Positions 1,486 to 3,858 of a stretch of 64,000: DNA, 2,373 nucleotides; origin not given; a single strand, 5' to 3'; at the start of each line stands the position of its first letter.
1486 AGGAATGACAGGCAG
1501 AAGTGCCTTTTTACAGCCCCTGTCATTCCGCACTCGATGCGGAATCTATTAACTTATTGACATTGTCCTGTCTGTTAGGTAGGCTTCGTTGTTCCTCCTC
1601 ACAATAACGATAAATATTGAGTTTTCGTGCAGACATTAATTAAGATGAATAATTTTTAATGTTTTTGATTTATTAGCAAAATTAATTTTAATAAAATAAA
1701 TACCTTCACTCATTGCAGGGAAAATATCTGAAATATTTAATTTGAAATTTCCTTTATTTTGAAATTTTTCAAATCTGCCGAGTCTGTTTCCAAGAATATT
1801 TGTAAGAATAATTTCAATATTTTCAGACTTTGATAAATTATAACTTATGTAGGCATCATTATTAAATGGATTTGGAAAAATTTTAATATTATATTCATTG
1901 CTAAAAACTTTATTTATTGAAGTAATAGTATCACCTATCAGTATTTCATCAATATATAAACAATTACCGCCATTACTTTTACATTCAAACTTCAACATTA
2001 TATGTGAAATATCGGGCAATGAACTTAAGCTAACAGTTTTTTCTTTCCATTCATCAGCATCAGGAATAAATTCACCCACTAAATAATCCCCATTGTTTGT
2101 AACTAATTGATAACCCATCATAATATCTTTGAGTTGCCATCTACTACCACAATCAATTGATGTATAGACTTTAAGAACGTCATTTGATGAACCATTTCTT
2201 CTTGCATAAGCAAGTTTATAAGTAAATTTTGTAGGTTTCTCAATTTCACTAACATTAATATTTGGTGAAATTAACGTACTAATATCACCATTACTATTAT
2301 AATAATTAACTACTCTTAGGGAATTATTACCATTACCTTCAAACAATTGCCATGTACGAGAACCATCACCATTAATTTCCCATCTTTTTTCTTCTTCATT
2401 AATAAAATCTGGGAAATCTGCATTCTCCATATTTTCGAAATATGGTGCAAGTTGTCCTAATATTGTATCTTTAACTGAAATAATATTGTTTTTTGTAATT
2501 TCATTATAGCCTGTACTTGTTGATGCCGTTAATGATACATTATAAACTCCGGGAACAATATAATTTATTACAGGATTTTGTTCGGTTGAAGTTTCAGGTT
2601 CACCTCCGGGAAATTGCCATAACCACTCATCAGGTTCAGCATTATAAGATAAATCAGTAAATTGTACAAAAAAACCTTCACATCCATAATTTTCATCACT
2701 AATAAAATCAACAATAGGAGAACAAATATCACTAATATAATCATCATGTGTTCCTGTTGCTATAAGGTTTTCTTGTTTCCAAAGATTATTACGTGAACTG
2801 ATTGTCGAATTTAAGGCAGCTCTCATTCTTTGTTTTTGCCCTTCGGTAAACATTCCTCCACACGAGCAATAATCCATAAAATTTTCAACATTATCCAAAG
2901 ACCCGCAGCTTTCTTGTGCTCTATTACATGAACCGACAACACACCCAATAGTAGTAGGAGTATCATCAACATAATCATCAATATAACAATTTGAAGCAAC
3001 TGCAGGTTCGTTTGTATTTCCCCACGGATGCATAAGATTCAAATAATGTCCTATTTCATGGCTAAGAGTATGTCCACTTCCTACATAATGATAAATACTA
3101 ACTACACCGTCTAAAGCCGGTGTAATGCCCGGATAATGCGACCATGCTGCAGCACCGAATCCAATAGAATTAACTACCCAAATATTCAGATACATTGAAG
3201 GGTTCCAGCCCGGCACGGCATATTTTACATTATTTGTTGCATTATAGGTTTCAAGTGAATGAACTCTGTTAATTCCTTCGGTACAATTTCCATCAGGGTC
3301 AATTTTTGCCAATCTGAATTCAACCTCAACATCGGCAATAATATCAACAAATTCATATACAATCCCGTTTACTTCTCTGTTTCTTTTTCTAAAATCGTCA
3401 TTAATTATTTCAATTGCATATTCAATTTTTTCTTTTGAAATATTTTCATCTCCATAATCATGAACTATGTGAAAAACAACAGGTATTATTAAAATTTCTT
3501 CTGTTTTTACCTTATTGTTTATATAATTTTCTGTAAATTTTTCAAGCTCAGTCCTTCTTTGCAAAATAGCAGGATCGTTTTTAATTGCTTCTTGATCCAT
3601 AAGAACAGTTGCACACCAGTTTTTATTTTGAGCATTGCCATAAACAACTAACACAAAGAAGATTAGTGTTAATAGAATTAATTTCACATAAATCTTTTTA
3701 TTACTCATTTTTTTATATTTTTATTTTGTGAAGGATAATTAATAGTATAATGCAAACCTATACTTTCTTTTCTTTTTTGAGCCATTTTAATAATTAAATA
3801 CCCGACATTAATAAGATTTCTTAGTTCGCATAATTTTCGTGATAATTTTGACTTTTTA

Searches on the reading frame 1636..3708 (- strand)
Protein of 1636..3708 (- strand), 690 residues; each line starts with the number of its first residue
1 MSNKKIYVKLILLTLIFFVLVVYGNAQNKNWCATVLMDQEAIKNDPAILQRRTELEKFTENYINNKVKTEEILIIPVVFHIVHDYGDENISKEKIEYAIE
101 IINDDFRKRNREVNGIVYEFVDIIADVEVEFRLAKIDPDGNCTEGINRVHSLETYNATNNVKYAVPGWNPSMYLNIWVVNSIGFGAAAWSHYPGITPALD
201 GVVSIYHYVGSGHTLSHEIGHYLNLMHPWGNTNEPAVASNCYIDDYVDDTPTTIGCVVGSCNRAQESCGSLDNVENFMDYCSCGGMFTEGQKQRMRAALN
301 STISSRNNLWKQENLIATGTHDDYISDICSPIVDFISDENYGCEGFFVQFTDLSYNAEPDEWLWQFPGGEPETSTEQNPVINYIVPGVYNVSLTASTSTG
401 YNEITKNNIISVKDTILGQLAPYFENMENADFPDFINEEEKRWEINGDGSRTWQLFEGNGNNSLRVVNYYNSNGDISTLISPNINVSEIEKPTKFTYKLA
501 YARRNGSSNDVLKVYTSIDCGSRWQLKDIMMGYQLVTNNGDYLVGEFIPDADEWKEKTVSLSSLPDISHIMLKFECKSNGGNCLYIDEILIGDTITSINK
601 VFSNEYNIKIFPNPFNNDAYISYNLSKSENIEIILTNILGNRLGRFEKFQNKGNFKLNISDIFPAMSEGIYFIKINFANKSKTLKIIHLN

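Call 75: find_encoding_contigs(protein=window:1636-3708:-, flank=10000, max_places=6)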
Protein window:1636-3708:- (690 aa): 3 contigs read that carry it; 2 places shown.
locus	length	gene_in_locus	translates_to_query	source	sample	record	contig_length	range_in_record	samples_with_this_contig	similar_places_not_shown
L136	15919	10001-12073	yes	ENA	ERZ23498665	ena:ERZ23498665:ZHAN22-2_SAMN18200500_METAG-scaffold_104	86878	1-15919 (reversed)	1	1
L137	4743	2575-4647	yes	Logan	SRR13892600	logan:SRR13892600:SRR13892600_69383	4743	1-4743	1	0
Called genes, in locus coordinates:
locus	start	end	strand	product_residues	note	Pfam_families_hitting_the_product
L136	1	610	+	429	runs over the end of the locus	PF00534:Glycos_transf_1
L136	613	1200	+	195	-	PF03167:UDG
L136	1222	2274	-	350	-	PF02547:Queuosine_synth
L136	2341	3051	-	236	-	PF01509:TruB_N, PF16198:TruB_C_2 (weak)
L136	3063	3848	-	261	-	PF02673:BacA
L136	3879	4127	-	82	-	PF11297:DUF3098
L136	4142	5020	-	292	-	PF18075:FtsX_ECD, PF02687:FtsX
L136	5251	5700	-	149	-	-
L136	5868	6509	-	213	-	-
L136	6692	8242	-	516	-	PF28494:GlyRS_ins_1, PF00587:tRNA-synt_2b, PF03129:HGTP_anticodon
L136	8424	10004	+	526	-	PF00890:FAD_binding_2, PF01266:DAO (weak), PF07992:Pyr_redox_2 (faint), PF02910:Succ_DH_flav_C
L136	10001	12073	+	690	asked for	PF05572:Peptidase_M43, PF18911:PKD_4 (weak), PF18962:Por_Secre_tail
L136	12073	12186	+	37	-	-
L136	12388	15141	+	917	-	PF13570:Beta-prop_ACSF4 (faint)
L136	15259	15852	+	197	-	PF02659:Mntp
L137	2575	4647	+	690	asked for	PF05572:Peptidase_M43, PF18911:PKD_4 (weak), PF18962:Por_Secre_tail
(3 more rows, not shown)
